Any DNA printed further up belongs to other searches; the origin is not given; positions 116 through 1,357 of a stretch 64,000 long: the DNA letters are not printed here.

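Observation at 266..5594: Lipid-linked pentose/hexose donor module: DPPR-synthase-like UbiA + MraY/WecA-type transferase + ArnT-like GT-C + cellulose-synthase-like GT2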

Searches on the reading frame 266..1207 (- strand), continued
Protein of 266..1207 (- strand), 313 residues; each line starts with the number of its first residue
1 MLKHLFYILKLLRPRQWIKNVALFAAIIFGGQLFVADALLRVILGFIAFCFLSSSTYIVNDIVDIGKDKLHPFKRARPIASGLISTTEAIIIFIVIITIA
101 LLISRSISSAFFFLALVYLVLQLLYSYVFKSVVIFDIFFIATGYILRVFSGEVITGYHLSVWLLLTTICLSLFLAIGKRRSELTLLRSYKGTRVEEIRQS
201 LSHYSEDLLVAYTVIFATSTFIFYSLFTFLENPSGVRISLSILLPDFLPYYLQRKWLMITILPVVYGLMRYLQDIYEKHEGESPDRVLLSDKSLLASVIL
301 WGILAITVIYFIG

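Call 60: search_protein_families(library=pfam, proteins=[L040:12229-13977:+, L061:3124-4941:+, L027:10922-11734:-, L047:11257-11820:-, L047:9300-9968:+, L047:8610-9086:-, L048:2962-4263:+, L027:11887-12471:+, L027:12461-13054:-, L027:6888-8663:+], max_evalue=0.01)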
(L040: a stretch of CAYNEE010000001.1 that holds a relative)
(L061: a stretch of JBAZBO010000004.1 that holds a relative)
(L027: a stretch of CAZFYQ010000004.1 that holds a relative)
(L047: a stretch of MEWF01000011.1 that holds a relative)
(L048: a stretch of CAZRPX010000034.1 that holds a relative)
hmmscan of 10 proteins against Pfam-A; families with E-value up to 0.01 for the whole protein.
L040:12229-13977:+ (582 aa): 1 family
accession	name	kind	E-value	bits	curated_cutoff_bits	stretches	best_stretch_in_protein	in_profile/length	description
PF02366.24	PMT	-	3.1e-07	30.6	22.7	1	126-260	86-232/245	Dolichyl-phosphate-mannose-protein mannosyltransferase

L061:3124-4941:+ (605 aa): 1 family
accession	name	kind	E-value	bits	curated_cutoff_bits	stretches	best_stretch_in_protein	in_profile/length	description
PF04932.20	Wzy_C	-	9.3e-14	51.9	31.7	1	200-362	3-147/149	O-Antigen ligase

L027:10922-11734:- (270 aa): 4 families
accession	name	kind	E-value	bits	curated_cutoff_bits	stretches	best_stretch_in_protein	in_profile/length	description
PF08308.17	PEGA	-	8.8e-23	80.4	20.8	2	120-182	4-67/71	PEGA domain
PF08239.17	SH3_3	-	9.3e-09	35.8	27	1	212-263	2-54/54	Bacterial SH3 domain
PF22820.2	TcaA_3rd_4th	-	7.6e-05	23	27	0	120-142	5-27/73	TcaA protein 3rd/4th domain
PF16355.11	DUF4982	-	0.00042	20.7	23.9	0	39-99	7-54/61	Domain of unknown function (DUF4982)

L047:11257-11820:- (187 aa): 0 families

L047:9300-9968:+ (222 aa): 2 families
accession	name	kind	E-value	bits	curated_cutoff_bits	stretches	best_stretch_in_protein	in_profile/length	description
PF00486.34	Trans_reg_C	-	3.7e-21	75.4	26.2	1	146-220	2-77/77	Transcriptional regulatory protein, C terminal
PF00072.30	Response_reg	-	0.00014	22.4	30.2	1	18-101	19-100/111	Response regulator receiver domain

L047:8610-9086:- (158 aa): 0 families

L048:2962-4263:+ (433 aa): 1 family
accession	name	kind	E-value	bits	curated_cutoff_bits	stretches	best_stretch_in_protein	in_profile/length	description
PF19077.6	Big_13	-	8.4e-08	33.1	27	1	265-328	20-84/102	Bacterial Ig-like domain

L027:11887-12471:+ (194 aa): 1 family
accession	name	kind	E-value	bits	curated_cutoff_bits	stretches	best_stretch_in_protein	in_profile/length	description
PF01551.29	Peptidase_M23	-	2.6e-26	92.1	28.7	1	74-169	2-96/96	Peptidase family M23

L027:12461-13054:- (197 aa): 1 family
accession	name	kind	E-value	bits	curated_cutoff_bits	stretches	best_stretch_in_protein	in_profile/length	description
PF03703.20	bPH_2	-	2.8e-11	44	22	1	94-169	3-77/78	Bacterial PH domain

L027:6888-8663:+ (591 aa): 1 family
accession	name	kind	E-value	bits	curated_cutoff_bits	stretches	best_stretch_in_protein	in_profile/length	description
PF13641.12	Glyco_tranf_2_3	-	0.0017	18.9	27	1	185-309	5-110/230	Glycosyltransferase like family 2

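Call 81: search_dna_similar(query=window:266-1207:-, collection=phages, mode=protein, max_evalue=0.00001, max_rows=10)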
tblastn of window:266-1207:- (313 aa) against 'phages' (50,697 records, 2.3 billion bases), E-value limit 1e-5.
Records with a match: 1; places in all: 1; records where one place covers at least 80% of the query: 1.
Best place of each record, by identity: <60% 1.
By first word of the organism name: Bacteriophage 1.
By host as written in the record: - 1.
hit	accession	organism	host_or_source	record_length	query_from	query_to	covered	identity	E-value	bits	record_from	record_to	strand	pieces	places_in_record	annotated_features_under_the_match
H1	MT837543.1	Bacteriophage sp.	human fecal samples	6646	8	310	97%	32.6%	9e-25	110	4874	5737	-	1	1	record has no annotation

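Call 82: search_dna_similar(query=window:266-1207:-, collection=plasmids, mode=protein, max_evalue=1e-10, max_rows=15)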
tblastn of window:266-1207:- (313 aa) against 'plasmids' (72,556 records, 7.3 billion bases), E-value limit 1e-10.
Records with a match: 27; places in all: 27; records where one place covers at least 80% of the query: 15.
Best place of each record, by identity: <60% 27.
By first word of the organism name: Vibrio 3; Sphingomonadaceae 3; Natronococcus 2; Lactococcus 2; Rhodovulum 2; Salipiger 2; Chondrinema 1; Kovacikia 1; Marivivens 1; Persicobacter 1; and 9 more.
By predicted mobility (MOB-suite, as given by PLSDB): non-mobilizable 23; mobilizable 4.
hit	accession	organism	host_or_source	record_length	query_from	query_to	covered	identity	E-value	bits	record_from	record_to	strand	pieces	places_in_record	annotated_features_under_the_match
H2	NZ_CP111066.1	Chondrinema litorale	Seaweed,red alga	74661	10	311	96%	34.6%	9e-29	123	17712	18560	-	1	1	decaprenyl-phosphate phosphoribosyltransferase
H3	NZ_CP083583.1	Kovacikia minuta CCNUW1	cell culture,fresh water lake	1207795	9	289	90%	36.7%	1e-22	105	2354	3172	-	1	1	record has no annotation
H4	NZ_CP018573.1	Marivivens sp. JLT3646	cell culture,shallow-sea hydrothermal ...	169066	8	310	97%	33.2%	3e-26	115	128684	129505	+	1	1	decaprenyl-phosphate phosphoribosyltransferase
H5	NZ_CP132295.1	Natronococcus sp. AD-5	cell culture,sediment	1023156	8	310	97%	32.0%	6e-31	129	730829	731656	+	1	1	record has no annotation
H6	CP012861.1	Persicobacter sp. JZB09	cell culture,soil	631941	3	292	93%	32.8%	3e-17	89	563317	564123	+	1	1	record has no annotation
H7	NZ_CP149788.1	Haloterrigena sp. KLK7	cell culture,salt lake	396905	8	310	97%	31.4%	6e-27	118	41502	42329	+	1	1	decaprenyl-phosphate phosphoribosyltransferase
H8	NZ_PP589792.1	Lactococcus sp.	Bacterial culture,Dairy environment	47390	1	302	96%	31.4%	1e-20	100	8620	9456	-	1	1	decaprenyl-phosphate phosphoribosyltransferase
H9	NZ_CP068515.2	Lactococcus cremoris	Whole organism,Dairy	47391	1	302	96%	31.4%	1e-20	100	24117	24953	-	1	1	decaprenyl-phosphate phosphoribosyltransferase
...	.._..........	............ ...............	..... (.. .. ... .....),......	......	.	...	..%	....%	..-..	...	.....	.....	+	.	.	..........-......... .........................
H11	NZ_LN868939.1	Nocardia farcinica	not known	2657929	8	301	94%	31.8%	4e-25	112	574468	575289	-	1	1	none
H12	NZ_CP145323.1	Rhodococcus ruber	-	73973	8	301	94%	31.6%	2e-26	116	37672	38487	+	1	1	decaprenyl-phosphate phosphoribosyltransferase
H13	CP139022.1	Flammeovirgaceae bacterium SG7u.111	Seagrass,tissue sample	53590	8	301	94%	31.6%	6e-25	112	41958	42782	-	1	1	decaprenyl-phosphate phosphoribosyltransferase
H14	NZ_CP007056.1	Halostagnicola larsenii XH-48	-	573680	10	292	90%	32.5%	2e-22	104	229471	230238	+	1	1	decaprenyl-phosphate phosphoribosyltransferase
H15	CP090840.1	Streptomyces viridifaciens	Whole organism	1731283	8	302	94%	29.1%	2e-17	91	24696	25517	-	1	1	decaprenyl-phosphate phosphoribosyltransferase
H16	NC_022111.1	Prevotella sp. oral taxon 299 str. F0039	Homo sapiens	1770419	8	291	91%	29.9%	6e-21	100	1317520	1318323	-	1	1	none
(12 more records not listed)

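Call 83: get_annotated_region(hit=H9, flank=8000)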
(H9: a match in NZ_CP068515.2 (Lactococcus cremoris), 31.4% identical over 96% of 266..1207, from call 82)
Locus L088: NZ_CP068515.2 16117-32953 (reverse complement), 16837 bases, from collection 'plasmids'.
description: Lactococcus cremoris strain F.2.7 plasmid pF27D, complete sequence
organism: Lactococcus cremoris (NCBI taxid 1359)
taxonomy: Bacteria; Bacillota; Bacilli; Lactobacillales; Streptococcaceae; Lactococcus; Lactococcus cremoris
host: -; source: Whole organism,Dairy; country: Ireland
typing (MOB-suite, as given by PLSDB): mobilizable; replicon rep_cluster_414,rep_cluster_556; relaxase MOBP,MOB_Unknown
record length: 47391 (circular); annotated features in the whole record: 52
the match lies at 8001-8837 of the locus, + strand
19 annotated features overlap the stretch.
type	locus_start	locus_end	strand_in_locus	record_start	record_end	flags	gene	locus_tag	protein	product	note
CDS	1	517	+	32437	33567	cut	-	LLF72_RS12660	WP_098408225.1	glycoside hydrolase family 99-like domain-containing protein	-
CDS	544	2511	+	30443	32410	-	-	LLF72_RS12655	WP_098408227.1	capsular polysaccharide synthesis protein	-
CDS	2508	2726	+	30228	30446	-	-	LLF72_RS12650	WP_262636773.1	hypothetical protein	-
CDS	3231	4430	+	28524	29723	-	-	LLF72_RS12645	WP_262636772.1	O-antigen ligase family protein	-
CDS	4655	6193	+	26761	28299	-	-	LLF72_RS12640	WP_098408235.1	oligosaccharide flippase family protein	-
CDS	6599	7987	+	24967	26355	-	-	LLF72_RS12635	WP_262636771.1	hypothetical protein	-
CDS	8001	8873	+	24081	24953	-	-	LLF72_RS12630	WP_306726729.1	decaprenyl-phosphate phosphoribosyltransferase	-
CDS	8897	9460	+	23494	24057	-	-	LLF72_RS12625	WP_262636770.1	HAD-IB family phosphatase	GO:0008152 - metabolic process [Evidence IEA]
CDS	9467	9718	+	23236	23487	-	-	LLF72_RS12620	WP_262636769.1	GtrA family protein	GO:0000271 - polysaccharide biosynthetic process [Evidence IEA]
CDS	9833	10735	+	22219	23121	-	-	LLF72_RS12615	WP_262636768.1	phosphodiester glycosidase family protein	-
CDS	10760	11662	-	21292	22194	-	-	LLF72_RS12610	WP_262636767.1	LCP family protein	-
CDS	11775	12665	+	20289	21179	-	-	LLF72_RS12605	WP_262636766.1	IS982-like element IS982B family transposase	GO:0006313 - DNA transposition [Evidence IEA]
CDS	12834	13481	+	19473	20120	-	pcp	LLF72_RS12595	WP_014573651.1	pyroglutamyl-peptidase I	GO:0030163 - protein catabolic process [Evidence IEA]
CDS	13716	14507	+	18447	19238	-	-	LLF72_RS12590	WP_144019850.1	Type 1 glutamine amidotransferase-like domain-containing protein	GO:0006508 - proteolysis [Evidence IEA]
CDS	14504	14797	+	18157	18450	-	-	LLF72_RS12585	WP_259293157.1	hypothetical protein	-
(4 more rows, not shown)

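Call 84: get_annotated_region(hit=H2, flank=8000)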
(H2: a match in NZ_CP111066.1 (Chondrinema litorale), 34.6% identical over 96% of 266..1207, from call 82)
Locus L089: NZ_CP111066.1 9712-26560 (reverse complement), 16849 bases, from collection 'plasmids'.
description: Chondrinema litorale strain WSW3-B12 plasmid unnamed24, complete sequence
organism: Chondrinema litorale (NCBI taxid 2994555)
taxonomy: Bacteria; Bacteroidota; Cytophagia; Cytophagales; Flammeovirgaceae; Chondrinema; Chondrinema litorale
host: -; source: Seaweed,red alga; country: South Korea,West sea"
typing (MOB-suite, as given by PLSDB): non-mobilizable
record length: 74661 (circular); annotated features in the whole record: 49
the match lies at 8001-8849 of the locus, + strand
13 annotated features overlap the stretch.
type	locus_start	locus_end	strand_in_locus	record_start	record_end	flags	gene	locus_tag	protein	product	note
CDS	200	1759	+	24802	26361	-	-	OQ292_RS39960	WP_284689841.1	hypothetical protein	-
CDS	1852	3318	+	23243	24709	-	-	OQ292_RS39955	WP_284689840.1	DUF2723 domain-containing protein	-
CDS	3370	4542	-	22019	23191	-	-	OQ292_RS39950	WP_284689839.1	IS3 family transposase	-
CDS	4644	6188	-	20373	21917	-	-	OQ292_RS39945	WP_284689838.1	glycosyltransferase family 39 protein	-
CDS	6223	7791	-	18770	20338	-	-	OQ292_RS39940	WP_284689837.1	hypothetical protein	-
CDS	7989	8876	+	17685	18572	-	-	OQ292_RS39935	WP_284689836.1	decaprenyl-phosphate phosphoribosyltransferase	-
CDS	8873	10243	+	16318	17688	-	-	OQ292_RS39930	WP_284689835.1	FAD-binding oxidoreductase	-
CDS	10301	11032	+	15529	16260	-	-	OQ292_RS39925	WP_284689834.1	SDR family oxidoreductase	-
CDS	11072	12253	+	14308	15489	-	-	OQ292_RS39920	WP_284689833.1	acyltransferase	-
CDS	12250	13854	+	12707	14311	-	-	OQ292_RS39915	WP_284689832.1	glycosyltransferase family 39 protein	-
CDS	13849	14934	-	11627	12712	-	-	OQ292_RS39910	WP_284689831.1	acyltransferase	-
CDS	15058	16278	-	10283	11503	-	-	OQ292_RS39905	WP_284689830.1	hypothetical protein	-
CDS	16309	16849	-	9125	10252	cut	-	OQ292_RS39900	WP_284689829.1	hypothetical protein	-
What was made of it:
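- Annotated reference systems in Lactococcus and Chondrinema: calls 83, 84.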

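Call 90: get_annotated_region(hit=H5, flank=7000)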
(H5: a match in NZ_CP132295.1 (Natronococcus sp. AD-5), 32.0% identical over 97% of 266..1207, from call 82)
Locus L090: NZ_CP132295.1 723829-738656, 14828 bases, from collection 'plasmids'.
description: Natronococcus sp. AD-5 plasmid unnamed1, complete sequence
organism: Natronococcus sp. AD-5 (NCBI taxid 3068275)
taxonomy: Archaea; Euryarchaeota; Halobacteria; Halobacteriales; Natrialbaceae; Natronococcus; Natronococcus sp. AD-5
host: -; source: cell culture,sediment; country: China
typing (MOB-suite, as given by PLSDB): non-mobilizable
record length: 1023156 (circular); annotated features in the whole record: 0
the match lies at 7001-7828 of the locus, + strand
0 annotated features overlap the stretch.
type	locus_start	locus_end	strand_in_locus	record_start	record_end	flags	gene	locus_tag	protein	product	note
